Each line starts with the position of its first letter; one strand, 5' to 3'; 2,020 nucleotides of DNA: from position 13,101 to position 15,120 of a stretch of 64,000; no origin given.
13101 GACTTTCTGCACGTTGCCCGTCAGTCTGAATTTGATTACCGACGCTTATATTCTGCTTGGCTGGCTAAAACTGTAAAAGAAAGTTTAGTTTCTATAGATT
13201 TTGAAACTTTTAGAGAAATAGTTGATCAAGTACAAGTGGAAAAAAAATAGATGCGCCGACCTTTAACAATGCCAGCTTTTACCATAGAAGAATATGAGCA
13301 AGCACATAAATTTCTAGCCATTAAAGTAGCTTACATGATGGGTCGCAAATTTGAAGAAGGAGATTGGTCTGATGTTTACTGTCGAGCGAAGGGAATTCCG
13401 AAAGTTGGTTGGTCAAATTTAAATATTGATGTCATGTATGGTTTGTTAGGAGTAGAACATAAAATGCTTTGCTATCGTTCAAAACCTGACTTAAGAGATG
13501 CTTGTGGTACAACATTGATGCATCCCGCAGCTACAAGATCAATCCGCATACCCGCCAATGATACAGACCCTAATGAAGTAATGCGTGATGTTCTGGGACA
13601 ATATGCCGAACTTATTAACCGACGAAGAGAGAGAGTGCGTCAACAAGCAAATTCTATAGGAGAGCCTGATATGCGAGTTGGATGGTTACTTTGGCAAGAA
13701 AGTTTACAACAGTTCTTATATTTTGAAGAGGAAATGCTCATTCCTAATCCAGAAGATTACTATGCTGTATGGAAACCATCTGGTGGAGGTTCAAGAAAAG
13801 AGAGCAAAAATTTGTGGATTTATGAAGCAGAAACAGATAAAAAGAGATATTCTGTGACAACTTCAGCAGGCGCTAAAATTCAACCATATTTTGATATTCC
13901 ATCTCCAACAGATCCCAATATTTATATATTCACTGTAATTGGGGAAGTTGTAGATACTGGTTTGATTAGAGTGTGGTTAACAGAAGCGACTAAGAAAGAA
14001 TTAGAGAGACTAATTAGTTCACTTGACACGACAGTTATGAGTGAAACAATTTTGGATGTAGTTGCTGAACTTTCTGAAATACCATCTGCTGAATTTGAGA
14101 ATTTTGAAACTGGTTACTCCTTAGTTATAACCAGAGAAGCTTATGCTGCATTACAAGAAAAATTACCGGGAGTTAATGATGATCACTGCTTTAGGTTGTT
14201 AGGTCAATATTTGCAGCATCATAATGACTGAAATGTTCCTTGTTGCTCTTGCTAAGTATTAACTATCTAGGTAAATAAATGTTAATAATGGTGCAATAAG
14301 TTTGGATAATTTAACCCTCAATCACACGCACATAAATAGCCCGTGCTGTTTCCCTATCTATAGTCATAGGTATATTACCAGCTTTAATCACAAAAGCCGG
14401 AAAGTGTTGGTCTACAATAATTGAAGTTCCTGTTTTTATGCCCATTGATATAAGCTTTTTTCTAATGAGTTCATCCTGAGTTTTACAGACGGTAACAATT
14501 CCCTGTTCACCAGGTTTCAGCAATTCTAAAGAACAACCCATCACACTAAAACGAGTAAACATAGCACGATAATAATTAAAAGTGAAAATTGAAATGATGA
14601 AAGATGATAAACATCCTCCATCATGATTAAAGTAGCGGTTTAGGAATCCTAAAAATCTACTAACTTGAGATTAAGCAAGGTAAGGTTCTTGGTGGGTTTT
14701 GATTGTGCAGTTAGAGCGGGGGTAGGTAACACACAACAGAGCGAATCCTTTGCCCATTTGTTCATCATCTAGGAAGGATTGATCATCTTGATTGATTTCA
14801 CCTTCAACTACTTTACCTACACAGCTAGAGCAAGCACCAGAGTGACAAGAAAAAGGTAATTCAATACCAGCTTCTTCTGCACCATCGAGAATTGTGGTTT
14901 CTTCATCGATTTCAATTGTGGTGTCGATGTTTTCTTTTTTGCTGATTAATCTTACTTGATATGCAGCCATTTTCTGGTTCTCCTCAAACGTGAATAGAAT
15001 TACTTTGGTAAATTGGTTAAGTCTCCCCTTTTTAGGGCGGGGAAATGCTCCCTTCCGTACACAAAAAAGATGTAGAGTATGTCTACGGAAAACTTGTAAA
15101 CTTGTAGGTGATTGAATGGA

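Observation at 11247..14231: Low-GC Type II RM island (atypical 612-aa MTase plus putative PD-ExK REase) preceded by a MITE, inserted between the fdxH-side of the nif cluster and a CBS gene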

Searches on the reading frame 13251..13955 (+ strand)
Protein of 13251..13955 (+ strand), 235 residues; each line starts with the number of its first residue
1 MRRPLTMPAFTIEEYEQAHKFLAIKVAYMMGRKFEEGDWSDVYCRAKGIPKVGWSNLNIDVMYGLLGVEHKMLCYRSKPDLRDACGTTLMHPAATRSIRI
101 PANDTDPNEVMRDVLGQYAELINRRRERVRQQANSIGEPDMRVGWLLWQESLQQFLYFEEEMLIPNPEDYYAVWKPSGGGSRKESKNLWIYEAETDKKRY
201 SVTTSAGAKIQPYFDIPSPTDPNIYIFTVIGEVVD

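Call 68: search_protein_families(library=pfam, proteins=[window:13251-13955:+], max_evalue=10)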
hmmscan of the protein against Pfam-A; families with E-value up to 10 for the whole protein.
window:13251-13955:+ (235 aa): 0 families

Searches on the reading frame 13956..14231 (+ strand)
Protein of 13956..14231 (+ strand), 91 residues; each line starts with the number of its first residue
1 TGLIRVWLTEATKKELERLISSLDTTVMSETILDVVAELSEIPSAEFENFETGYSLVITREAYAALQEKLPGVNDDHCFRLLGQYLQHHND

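Call 67: search_protein_families(library=padloc, proteins=[window:13956-14231:+], max_evalue=10)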
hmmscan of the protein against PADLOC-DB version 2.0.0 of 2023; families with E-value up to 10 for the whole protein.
window:13956-14231:+ (91 aa): 0 families

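Call 68: search_protein_families(library=pfam, proteins=[window:13956-14231:+], max_evalue=10)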
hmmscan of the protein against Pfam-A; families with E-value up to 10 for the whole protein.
window:13956-14231:+ (91 aa): 3 families
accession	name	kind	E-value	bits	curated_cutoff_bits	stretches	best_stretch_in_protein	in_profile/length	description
PF16256.10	DUF4911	-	0.025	15.1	29.3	1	1-27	31-57/57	Domain of unknown function (DUF4911)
PF21733.3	Death_3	-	0.082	13.4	27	1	4-42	59-97/106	Death domain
PF03962.21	Mnd1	-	0.21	12.3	23.5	1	12-40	13-40/60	Mnd1 HTH domain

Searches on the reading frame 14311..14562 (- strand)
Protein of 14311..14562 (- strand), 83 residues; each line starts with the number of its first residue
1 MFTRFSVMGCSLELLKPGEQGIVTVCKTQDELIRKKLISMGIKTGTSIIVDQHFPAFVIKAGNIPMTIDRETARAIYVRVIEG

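Call 3: search_protein_families(library=pfam, proteins=[window:14311-14562:-], max_evalue=0.01)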
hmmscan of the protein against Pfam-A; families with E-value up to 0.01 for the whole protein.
window:14311-14562:- (83 aa): 1 family
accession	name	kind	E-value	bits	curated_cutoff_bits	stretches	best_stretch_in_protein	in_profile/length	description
PF04023.20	FeoA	-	1.3e-12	48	23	1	11-79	2-73/74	FeoA domain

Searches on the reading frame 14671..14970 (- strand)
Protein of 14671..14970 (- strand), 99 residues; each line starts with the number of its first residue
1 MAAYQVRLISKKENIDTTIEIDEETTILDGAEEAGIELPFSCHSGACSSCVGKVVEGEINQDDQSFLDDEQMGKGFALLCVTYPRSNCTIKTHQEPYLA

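Call 3: search_protein_families(library=pfam, proteins=[window:14671-14970:-], max_evalue=0.01)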
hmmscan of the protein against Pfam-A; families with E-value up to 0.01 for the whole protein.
window:14671-14970:- (99 aa): 1 family
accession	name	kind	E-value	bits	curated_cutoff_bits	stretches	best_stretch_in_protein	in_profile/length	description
PF00111.32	Fer2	-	1.7e-22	79.5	21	1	16-85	7-77/77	2Fe-2S iron-sulfur cluster binding domain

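Call 58: find_encoding_contigs(protein=window:14671-14970:-, flank=8000, max_places=8)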
Protein window:14671-14970:- (99 aa): no gene with exactly this product is on record in the collection.
